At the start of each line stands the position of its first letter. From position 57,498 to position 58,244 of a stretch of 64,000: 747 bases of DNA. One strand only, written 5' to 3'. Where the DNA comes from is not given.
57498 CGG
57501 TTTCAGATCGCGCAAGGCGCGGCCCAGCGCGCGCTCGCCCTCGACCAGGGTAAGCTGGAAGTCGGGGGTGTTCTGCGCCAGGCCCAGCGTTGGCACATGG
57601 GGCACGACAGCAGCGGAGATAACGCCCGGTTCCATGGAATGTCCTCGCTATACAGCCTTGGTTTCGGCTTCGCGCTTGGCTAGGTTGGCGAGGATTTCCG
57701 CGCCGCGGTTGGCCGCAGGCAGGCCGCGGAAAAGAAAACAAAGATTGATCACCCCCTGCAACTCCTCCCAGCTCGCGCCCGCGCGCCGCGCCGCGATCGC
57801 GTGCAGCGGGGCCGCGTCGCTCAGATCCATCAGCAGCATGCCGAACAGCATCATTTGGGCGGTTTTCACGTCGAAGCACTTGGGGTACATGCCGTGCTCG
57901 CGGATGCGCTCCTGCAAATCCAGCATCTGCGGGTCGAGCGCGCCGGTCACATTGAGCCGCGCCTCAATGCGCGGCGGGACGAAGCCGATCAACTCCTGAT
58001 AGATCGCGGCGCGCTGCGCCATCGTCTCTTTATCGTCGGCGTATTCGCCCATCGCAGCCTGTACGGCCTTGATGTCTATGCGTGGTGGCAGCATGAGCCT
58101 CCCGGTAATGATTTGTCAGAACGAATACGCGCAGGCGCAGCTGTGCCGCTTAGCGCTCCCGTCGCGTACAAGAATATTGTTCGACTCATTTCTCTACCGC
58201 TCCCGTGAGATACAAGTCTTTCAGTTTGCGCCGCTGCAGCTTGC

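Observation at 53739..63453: Catabolic locus mixing CoA-thioester enzymes with O2-dependent extradiol ring cleavage; substrate unassigned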

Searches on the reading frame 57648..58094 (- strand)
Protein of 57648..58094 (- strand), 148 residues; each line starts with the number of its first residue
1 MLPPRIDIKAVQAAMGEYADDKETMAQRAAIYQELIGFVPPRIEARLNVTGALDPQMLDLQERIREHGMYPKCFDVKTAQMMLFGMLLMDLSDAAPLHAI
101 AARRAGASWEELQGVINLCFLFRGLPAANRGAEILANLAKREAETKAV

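Call 3: search_protein_families(library=pfam, proteins=[window:57648-58094:-], max_evalue=0.01)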
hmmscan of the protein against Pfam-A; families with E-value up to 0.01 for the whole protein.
window:57648-58094:- (148 aa): 1 family
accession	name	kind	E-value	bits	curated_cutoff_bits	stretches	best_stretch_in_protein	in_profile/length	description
PF02627.25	CMD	-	0.0014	19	23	1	55-135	1-82/84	Carboxymuconolactone decarboxylase family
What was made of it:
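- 57648..58094 (-): CMD/AhpD-fold protein of a small, very conserved subfamily; proposed decarboxylase of a carboxylated ring-fission product. Pfam CMD 19 bits, below the cut-off (call 3).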

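Call 5: search_protein_families(library=ncbifam, proteins=[window:57648-58094:-], max_evalue=0.001)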
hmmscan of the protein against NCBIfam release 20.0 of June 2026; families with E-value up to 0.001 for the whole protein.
window:57648-58094:- (148 aa): 0 families

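Call 14: search_solved_structures(query=window:57648-58094:-, max_evalue=1, show_alignments=2)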
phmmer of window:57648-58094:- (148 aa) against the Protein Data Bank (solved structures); distinct sequences matched with E-value up to 1: 4.
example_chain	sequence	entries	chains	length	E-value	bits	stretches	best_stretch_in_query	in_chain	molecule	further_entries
3d7i_A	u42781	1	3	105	0.0048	19.9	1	47-137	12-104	carboxymuconolactone decarboxylase family protein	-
3gk0_A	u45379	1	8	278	0.28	14.2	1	31-68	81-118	Pyridoxine 5'-phosphate synthase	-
2af7_A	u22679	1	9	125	0.52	13.3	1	73-130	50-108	gamma-carboxymuconolactone decarboxylase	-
2n5x_A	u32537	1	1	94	0.79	12.7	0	51-95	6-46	Hsp90 co-chaperone Cdc37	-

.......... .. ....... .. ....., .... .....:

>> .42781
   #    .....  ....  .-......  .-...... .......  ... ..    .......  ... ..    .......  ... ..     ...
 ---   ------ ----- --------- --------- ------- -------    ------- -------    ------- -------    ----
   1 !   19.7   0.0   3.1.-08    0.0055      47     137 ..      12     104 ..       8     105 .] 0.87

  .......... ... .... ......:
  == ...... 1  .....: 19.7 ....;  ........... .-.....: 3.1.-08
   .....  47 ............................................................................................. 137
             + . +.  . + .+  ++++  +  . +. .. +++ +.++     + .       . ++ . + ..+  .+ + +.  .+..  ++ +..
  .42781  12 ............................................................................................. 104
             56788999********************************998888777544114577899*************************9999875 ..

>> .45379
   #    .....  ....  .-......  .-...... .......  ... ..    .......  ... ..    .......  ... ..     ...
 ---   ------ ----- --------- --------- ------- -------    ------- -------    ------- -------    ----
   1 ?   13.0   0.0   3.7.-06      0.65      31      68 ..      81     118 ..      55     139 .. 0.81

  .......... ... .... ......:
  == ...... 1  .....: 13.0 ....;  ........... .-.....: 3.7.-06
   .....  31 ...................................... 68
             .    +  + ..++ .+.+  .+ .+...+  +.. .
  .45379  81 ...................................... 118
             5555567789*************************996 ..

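Call 16: search_dna_similar(query=window:57648-58094:-, collection=plasmids, mode=protein, max_evalue=0.00001, max_rows=30)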
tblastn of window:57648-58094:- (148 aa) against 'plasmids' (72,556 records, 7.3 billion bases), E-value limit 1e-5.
Records with a match: 18; places in all: 18; records where one place covers at least 80% of the query: 1.
Best place of each record, by identity: 60-80% 8; <60% 10.
By first word of the organism name: Bacillus 9; Thermus 7; Hydrogenophaga 1; Embleya 1.
By predicted mobility (MOB-suite, as given by PLSDB): non-mobilizable 11; conjugative 6; mobilizable 1.
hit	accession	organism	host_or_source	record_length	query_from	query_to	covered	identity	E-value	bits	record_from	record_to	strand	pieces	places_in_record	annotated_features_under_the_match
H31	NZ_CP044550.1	Hydrogenophaga sp. BPS33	-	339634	43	147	71%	74.3%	4e-40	149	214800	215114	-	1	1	hypothetical protein | alpha/beta fold hydrolase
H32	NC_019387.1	Thermus oshimai JL-2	-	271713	32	146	78%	67.8%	2e-35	136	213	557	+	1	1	carboxymuconolactone decarboxylase family protein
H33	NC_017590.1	Thermus thermophilus JL-18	-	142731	32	146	78%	67.8%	2e-35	136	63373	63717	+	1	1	carboxymuconolactone decarboxylase family protein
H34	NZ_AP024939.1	Thermus thermophilus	-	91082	32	146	78%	67.0%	4e-35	135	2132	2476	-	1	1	carboxymuconolactone decarboxylase family protein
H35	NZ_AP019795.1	Thermus thermophilus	-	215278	32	146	78%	67.0%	4e-35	135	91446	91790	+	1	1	carboxymuconolactone decarboxylase family protein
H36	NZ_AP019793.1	Thermus thermophilus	-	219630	32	146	78%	67.0%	4e-35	135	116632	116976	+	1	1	carboxymuconolactone decarboxylase family protein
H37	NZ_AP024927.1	Thermus thermophilus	-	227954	32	146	78%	67.0%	4e-35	135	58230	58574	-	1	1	carboxymuconolactone decarboxylase family protein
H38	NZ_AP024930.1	Thermus thermophilus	-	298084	32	146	78%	67.0%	4e-35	135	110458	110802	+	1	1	carboxymuconolactone decarboxylase family protein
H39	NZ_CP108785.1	Embleya sp. NBC_00888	-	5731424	20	145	85%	46.8%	4e-23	100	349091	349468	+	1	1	none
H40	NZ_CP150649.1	Bacillus mycoides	cell culture,soil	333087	31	142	76%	47.3%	6e-15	77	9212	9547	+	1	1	carboxymuconolactone decarboxylase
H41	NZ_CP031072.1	Bacillus mycoides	cell culture,soil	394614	31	142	76%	47.3%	6e-15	77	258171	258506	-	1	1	carboxymuconolactone decarboxylase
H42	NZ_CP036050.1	Bacillus mycoides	cell culture,soil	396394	31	142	76%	47.3%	6e-15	77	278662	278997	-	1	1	carboxymuconolactone decarboxylase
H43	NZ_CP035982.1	Bacillus mycoides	cell culture,soil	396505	31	142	76%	47.3%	6e-15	77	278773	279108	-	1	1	carboxymuconolactone decarboxylase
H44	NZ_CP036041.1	Bacillus mycoides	cell culture,soil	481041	31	142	76%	47.3%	6e-15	77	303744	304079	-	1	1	carboxymuconolactone decarboxylase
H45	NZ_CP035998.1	Bacillus mycoides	cell culture,soil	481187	31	142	76%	47.3%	6e-15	77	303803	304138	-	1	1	carboxymuconolactone decarboxylase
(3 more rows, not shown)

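Call 17: get_annotated_region(hit=H31, flank=10000)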
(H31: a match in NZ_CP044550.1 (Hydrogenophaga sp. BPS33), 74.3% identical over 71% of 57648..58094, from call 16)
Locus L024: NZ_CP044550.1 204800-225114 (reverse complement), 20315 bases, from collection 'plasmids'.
description: Hydrogenophaga sp. BPS33 plasmid pBPS33-1, complete sequence
organism: Hydrogenophaga sp. BPS33 (NCBI taxid 2651974)
taxonomy: Bacteria; Pseudomonadota; Betaproteobacteria; Burkholderiales; Comamonadaceae; Hydrogenophaga; Hydrogenophaga sp. BPS33
host: -; source: -; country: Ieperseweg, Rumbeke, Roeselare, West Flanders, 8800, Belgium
typing (MOB-suite, as given by PLSDB): non-mobilizable
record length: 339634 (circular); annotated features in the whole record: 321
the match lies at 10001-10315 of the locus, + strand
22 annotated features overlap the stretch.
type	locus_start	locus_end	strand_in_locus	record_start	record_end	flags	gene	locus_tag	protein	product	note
CDS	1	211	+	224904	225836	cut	-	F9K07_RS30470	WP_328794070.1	UPF0280 family protein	-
CDS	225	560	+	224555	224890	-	-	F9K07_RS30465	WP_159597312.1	uracil-DNA glycosylase family protein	-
CDS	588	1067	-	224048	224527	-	-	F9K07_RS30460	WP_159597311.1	MarR family winged helix-turn-helix transcriptional regulator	GO:0006355 - regulation of DNA-templated transcription [Evidence IEA]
CDS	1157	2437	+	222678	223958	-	-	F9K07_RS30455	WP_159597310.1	Rieske 2Fe-2S domain-containing protein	-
CDS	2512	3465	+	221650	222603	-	-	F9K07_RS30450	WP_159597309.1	tripartite tricarboxylate transporter substrate binding protein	-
CDS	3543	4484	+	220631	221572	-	-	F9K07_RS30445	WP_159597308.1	PDR/VanB family oxidoreductase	-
CDS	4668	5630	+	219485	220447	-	-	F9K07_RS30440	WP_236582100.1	tripartite tricarboxylate transporter substrate binding protein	-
CDS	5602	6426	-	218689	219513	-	-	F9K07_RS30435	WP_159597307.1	hypothetical protein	-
CDS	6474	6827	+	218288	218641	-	-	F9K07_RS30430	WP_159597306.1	hypothetical protein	-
CDS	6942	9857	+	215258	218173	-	-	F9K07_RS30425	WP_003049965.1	Tn3-like element IS1071 family transposase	GO:0006313 - DNA transposition [Evidence IEA]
CDS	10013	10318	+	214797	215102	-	-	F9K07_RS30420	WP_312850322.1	hypothetical protein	-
CDS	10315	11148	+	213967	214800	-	-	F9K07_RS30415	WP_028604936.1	alpha/beta fold hydrolase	-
CDS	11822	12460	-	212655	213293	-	-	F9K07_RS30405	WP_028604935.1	3-oxoacid CoA-transferase subunit B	-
CDS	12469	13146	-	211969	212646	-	-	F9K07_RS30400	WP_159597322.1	3-oxoacid CoA-transferase subunit A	-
CDS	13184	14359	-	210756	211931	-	-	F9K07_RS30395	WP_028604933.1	thiolase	-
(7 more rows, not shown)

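Call 18: get_annotated_region(hit=H33, flank=10000)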
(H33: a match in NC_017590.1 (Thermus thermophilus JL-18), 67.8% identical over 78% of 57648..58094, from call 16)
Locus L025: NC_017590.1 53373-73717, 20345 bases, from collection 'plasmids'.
description: Thermus thermophilus JL-18 plasmid pTTJL1802, complete sequence
organism: Thermus thermophilus JL-18 (NCBI taxid 798128)
taxonomy: Bacteria; Deinococcota; Deinococci; Thermales; Thermaceae; Thermus; Thermus thermophilus; Thermus thermophilus JL-18
host: -; source: -; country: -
typing (MOB-suite, as given by PLSDB): non-mobilizable; mating-pair formation MPF_T
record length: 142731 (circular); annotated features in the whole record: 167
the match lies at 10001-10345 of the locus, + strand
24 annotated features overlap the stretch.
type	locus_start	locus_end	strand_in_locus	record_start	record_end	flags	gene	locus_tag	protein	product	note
CDS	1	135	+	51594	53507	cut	-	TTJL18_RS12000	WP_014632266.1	S8 family serine peptidase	GO:0006508 - proteolysis [Evidence IEA]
CDS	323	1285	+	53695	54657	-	-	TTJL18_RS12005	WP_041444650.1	recombinase XerD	-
CDS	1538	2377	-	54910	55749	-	-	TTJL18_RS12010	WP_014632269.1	alpha/beta hydrolase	-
CDS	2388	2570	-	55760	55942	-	-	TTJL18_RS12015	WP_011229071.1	hypothetical protein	-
CDS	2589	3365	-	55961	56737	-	-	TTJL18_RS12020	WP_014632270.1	fumarylacetoacetate hydrolase family protein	-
CDS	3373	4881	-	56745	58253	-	-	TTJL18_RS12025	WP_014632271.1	aldehyde dehydrogenase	-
CDS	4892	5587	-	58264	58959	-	-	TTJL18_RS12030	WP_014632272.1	fumarylacetoacetate hydrolase family protein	-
CDS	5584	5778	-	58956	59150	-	-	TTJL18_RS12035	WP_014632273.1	tautomerase family protein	GO:0006725 - cellular aromatic compound metabolic process [Evidence IEA]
CDS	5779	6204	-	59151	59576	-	-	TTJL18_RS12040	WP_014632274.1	DMT family transporter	-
CDS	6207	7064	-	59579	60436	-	-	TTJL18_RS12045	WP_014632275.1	NAD(P)-dependent oxidoreductase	-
CDS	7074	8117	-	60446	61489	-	dmpG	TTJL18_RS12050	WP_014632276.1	4-hydroxy-2-oxovalerate aldolase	-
CDS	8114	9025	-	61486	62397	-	-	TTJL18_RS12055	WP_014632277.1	acetaldehyde dehydrogenase (acetylating)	-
CDS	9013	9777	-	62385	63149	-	-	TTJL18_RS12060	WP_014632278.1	IclR family transcriptional regulator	GO:0006355 - regulation of DNA-templated transcription [Evidence IEA]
CDS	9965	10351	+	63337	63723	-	-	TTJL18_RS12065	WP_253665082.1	carboxymuconolactone decarboxylase family protein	-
CDS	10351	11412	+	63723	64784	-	-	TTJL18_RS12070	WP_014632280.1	catechol 2,3-dioxygenase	GO:0009712 - catechol-containing compound metabolic process [Evidence IEA]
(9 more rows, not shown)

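Call 20: get_annotated_region(hit=H40, flank=9000)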
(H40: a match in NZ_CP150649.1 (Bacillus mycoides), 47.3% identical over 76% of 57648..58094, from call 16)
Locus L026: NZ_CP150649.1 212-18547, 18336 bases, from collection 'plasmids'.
description: Bacillus mycoides strain 4BM1 plasmid p_4BM1-1, complete sequence
organism: Bacillus mycoides (NCBI taxid 1405)
taxonomy: Bacteria; Bacillota; Bacilli; Bacillales; Bacillaceae; Bacillus; Bacillus mycoides
host: -; source: cell culture,soil; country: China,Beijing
typing (MOB-suite, as given by PLSDB): conjugative; replicon rep_cluster_125; relaxase MOBP; mating-pair formation MPF_T
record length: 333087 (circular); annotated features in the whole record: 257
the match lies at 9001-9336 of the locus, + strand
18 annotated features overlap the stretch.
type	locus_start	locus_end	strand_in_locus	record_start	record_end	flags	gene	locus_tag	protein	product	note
CDS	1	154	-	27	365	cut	-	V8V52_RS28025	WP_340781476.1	phosphopantetheine-binding protein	-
CDS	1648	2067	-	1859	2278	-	-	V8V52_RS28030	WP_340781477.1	hypothetical protein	-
CDS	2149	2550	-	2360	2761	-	-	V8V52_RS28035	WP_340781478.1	hypothetical protein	-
CDS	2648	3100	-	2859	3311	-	-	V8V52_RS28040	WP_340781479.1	BtrH N-terminal domain-containing protein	-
CDS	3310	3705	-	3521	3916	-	-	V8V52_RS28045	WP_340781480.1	hypothetical protein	-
CDS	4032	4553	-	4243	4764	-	-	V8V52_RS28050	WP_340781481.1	hypothetical protein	-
CDS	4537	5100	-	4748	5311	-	-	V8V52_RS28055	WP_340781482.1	hypothetical protein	-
CDS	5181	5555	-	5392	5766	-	-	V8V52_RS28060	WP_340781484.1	hypothetical protein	-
CDS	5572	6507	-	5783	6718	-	-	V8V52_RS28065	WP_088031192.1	3-oxoacyl-[acyl-carrier-protein] synthase III C-terminal domain-containing protein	-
CDS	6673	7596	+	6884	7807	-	-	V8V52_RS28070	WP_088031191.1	3-oxoacyl-[acyl-carrier-protein] synthase III C-terminal domain-containing protein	-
CDS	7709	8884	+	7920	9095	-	-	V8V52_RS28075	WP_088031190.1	LL-diaminopimelate aminotransferase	-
CDS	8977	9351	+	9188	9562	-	-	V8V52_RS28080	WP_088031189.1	carboxymuconolactone decarboxylase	-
CDS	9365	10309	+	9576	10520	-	-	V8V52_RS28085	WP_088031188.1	hypothetical protein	-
CDS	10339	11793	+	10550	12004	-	-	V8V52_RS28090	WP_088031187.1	class I adenylate-forming enzyme family protein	-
CDS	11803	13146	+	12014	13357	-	-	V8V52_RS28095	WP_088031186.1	ATP-grasp domain-containing protein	-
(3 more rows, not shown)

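Call 27: find_homologous_proteins(query=window:57648-58094:-, max_evalue=0.001)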
Query window:57648-58094:- (148 aa): 2318 proteins with E <= 0.001 among 2536 candidates; the best 120 are listed.
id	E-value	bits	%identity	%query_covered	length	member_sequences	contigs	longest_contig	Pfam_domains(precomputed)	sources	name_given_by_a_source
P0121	3.6e-85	301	95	93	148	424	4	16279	-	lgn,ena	-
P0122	1.4e-82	292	91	99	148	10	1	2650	-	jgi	jgi:alkylhydroperoxidase/carboxymuconolactone decarboxylase family protein YurZ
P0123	5.4e-82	290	91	99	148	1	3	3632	-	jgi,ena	-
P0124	7.8e-82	290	90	99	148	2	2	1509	-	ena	-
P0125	9.5e-81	286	88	99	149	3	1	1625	-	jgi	jgi:4-carboxymuconolactone decarboxylase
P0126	2.3e-80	285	90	99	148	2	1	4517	PF02627.26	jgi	jgi:alkylhydroperoxidase/carboxymuconolactone decarboxylase family protein YurZ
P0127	2.5e-80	285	88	99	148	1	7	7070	PF02627.26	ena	-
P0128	2.6e-80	285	88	99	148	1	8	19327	-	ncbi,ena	-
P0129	3.7e-80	284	86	100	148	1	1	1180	-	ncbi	-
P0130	6.9e-80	283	87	99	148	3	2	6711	-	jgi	jgi:4-carboxymuconolactone decarboxylase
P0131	1.1e-79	283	86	100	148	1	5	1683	-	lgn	-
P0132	1.6e-78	279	87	99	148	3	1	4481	-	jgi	-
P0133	2.3e-78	279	86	99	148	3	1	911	-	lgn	-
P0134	2.3e-78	278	88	99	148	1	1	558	-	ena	-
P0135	3.8e-78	278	87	97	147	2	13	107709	-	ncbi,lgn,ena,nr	ncbi:MAG: carboxymuconolactone decarboxylase family protein [Proteobacteria bacterium]|nr:carboxymuc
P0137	8.8e-76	270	87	95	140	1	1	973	PF02627.26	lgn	-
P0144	2.9e-73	262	82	99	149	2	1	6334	PF02627.26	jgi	-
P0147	3.7e-73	262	79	99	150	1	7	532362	-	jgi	jgi:alkylhydroperoxidase/carboxymuconolactone decarboxylase family protein YurZ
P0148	4.2e-73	261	81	98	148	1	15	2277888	-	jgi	jgi:alkylhydroperoxidase/carboxymuconolactone decarboxylase family protein YurZ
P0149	5.5e-73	261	82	99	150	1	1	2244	PF02627.26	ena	-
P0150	7.4e-73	261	81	99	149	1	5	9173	PF02627.26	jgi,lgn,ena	-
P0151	7.4e-73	261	81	99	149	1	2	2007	PF02627.26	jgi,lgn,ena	-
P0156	1.7e-72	260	81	99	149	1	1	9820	PF02627.26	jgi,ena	-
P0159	3.7e-72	258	80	99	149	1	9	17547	PF02627.26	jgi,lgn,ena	jgi:4-carboxymuconolactone decarboxylase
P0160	4.8e-72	258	81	99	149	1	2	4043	PF02627.26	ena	-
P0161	5.8e-72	258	79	99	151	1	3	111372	-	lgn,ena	-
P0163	7.3e-72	257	80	99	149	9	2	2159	PF02627.26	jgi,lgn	jgi:alkylhydroperoxidase/carboxymuconolactone decarboxylase family protein YurZ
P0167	1.3e-71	257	79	99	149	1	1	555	PF02627.26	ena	-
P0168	1.3e-71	257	81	99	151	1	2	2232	PF02627.26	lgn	-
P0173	1.7e-71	256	79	99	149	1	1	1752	PF02627.26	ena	-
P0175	1.9e-71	256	79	99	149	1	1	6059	PF02627.26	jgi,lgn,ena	jgi:4-carboxymuconolactone decarboxylase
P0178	2.5e-71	256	79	99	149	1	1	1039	PF02627.26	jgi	jgi:4-carboxymuconolactone decarboxylase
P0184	5.2e-71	255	80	97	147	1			PF02627.26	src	-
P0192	1.1e-70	254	80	99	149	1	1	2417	PF02627.26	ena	-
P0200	2.0e-70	253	80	97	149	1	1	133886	-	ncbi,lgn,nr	ncbi:MAG: carboxymuconolactone decarboxylase family protein [Herminiimonas sp.]|nr:carboxymuconolact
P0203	2.1e-70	253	79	99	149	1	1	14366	PF02627.26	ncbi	ncbi:MAG: carboxymuconolactone decarboxylase family protein [Betaproteobacteria bacterium]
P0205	2.3e-70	253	78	99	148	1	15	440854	-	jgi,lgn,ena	jgi:alkylhydroperoxidase/carboxymuconolactone decarboxylase family protein YurZ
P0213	3.6e-70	252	77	99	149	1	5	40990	-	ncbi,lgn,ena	ncbi:MAG: carboxymuconolactone decarboxylase family protein [Burkholderiales bacterium]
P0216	4.6e-70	252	79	99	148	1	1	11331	PF02627.26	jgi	jgi:4-carboxymuconolactone decarboxylase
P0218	5.2e-70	251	79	99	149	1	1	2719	PF02627.26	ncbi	-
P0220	5.6e-70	251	79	99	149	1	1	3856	PF02627.26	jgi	jgi:alkylhydroperoxidase/carboxymuconolactone decarboxylase family protein YurZ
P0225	8.0e-70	251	78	99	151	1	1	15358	PF02627.26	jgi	jgi:alkylhydroperoxidase/carboxymuconolactone decarboxylase family protein YurZ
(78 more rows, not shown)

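Call 28: find_encoding_contigs(protein=P0148, flank=9000, max_places=3)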
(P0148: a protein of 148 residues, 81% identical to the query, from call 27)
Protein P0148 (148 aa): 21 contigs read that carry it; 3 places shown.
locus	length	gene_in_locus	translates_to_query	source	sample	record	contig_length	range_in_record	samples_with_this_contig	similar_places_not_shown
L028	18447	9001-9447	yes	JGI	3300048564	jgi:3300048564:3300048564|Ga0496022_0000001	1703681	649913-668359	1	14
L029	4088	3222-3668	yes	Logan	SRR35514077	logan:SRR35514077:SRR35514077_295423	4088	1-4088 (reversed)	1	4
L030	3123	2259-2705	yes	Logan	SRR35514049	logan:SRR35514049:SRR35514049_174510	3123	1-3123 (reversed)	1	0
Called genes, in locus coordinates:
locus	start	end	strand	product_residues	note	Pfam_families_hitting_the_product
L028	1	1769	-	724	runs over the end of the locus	PF00378:ECH_1, PF16113:ECH_2, PF02737:3HCDH_N, PF00725:3HCDH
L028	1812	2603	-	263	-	PF00392:GntR, PF07729:FCD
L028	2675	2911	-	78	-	-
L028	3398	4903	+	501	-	PF00171:Aldedh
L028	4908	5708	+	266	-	PF01557:FAA_hydrolase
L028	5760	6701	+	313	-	PF01118:Semialdhyde_dh (faint), PF09290:AcetDehyd-dimer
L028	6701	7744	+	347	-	PF00682:HMGL-like, PF07836:DmpG_comm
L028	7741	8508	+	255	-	PF01557:FAA_hydrolase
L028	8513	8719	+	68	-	PF01361:Tautomerase, PF14552:Tautomerase_2 (weak)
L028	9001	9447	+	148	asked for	-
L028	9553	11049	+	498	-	PF00171:Aldedh, PF05893:LuxC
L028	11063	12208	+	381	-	PF02771:Acyl-CoA_dh_N, PF02770:Acyl-CoA_dh_M, PF00441:Acyl-CoA_dh_1, PF08028:Acyl-CoA_dh_2, PF21343:ACAD9-ACADV_C (weak), PF22924:ACOX_C_alpha1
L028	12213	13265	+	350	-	PF00378:ECH_1, PF16113:ECH_2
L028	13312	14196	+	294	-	PF03446:NAD_binding_2, PF03807:F420_oxidored (weak), PF14833:NAD_binding_11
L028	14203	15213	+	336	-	PF08240:ADH_N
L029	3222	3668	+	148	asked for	-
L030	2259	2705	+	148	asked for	-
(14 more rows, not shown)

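Call 29: find_encoding_contigs(protein=P0200, flank=9000, max_places=2)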
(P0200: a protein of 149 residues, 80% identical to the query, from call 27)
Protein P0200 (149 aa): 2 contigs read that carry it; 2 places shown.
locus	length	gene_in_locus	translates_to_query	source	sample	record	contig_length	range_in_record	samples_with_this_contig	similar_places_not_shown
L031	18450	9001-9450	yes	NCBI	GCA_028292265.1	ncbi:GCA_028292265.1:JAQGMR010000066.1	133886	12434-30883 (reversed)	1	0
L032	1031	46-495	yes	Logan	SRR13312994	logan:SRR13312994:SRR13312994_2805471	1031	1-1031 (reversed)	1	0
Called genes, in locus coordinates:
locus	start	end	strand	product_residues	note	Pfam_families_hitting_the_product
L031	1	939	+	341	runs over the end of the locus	PF01557:FAA_hydrolase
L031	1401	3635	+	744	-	PF03971:IDH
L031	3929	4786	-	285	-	PF09948:PpoB2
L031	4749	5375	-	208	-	PF07040:DUF1326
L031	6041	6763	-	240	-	PF00392:GntR, PF07729:FCD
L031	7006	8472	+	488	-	PF00171:Aldedh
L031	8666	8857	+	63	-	PF01361:Tautomerase, PF14552:Tautomerase_2 (weak)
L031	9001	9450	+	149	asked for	-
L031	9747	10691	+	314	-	PF03401:TctC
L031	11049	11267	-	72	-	-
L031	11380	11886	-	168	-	-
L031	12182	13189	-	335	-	PF12852:Cupin_6, PF00165:HTH_AraC (weak), PF12833:HTH_18, PF00165:HTH_AraC (weak)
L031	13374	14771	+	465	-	PF01565:FAD_binding_4, PF08031:BBE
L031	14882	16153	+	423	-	PF13428:TPR_14 (faint), PF13431:TPR_17 (faint)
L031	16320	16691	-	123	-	-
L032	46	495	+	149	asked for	-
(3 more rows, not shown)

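Call 30: find_encoding_contigs(protein=P0205, flank=9000, max_places=3)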
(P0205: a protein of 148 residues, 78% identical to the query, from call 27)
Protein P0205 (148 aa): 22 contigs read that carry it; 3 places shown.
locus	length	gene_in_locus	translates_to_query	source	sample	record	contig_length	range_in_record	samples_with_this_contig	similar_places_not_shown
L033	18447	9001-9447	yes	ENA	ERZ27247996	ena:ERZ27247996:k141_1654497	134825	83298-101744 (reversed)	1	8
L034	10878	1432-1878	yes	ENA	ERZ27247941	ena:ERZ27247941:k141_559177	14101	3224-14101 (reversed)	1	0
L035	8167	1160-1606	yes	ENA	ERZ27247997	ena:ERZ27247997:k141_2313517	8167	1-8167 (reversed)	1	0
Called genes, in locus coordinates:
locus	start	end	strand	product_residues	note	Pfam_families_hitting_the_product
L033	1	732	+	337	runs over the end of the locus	PF00962:A_deaminase, PF19326:AMP_deaminase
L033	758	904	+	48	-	-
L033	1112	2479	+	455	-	PF01979:Amidohydro_1, PF07969:Amidohydro_3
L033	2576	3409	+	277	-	-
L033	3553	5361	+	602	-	-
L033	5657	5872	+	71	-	-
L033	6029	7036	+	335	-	-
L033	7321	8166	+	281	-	PF03734:YkuD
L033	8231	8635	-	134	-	PF11839:Alanine_zipper (weak)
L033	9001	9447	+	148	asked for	-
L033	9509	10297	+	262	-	PF01557:FAA_hydrolase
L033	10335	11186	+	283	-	PF02900:LigB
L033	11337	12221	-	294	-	PF08450:SGL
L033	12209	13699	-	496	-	PF04293:SpoVR, PF24755:SpoVR_C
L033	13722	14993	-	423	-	PF04285:DUF444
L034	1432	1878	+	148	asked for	-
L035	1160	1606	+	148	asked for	-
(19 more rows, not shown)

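Call 63: search_solved_structures(query=L025:10351-11412:+, max_evalue=1e-20)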
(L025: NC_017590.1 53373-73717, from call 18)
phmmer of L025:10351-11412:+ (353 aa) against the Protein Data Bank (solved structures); distinct sequences matched with E-value up to 1e-20: 16.
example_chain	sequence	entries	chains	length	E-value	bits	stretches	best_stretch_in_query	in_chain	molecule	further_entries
7q2a_A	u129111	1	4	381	3.8e-105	354.9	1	4-324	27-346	Catechol 2,3-dioxygenase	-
3lm4_A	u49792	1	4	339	4.6e-105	354.6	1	4-318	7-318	Catechol 2,3-dioxygenase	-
9wgj_A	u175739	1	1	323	2.3e-84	286.5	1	4-317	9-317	Catechol 1,2-dioxygenase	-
1f1x_A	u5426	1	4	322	9.9e-32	113.3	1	5-313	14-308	HOMOPROTOCATECHUATE 2,3-DIOXYGENASE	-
3ecj_A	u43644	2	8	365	1.4e-31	112.8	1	5-313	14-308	PROTEIN (Homoprotocatechuate 2,3-dioxygenase)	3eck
1q0c_A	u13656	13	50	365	1.4e-31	112.8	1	5-313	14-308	homoprotocatechuate 2,3-dioxygenase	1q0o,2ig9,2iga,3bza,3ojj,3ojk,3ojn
4ghc_A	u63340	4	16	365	5.1e-31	111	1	5-313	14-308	Homoprotocatechuate 2,3-dioxygenase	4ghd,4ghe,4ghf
4z6n_A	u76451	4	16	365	1.2e-30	109.8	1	5-313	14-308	Homoprotocatechuate 2,3-dioxygenase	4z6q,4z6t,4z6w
4z6m_A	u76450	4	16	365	1.5e-30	109.4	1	5-313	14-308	Homoprotocatechuate 2,3-dioxygenase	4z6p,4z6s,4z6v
4z6l_A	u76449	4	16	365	1.5e-30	109.4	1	5-313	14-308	Homoprotocatechuate 2,3-dioxygenase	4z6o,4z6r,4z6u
1f1r_A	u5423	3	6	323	2.6e-30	108.6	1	5-312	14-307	HOMOPROTOCATECHUATE 2,3-DIOXYGENASE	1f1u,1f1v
5bwg_A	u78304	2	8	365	3.9e-30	108.1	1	5-313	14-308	Homoprotocatechuate 2,3-dioxygenase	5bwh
1mpy_A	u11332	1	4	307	1.7e-29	105.9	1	9-288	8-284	CATECHOL 2,3-DIOXYGENASE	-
3hpv_A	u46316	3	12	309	3.1e-29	105.1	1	6-289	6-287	Catechol 2,3-dioxygenase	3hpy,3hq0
5znh_A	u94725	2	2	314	2.5e-28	102.1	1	6-277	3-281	Catechol 2,3-dioxygenase, extradiol protein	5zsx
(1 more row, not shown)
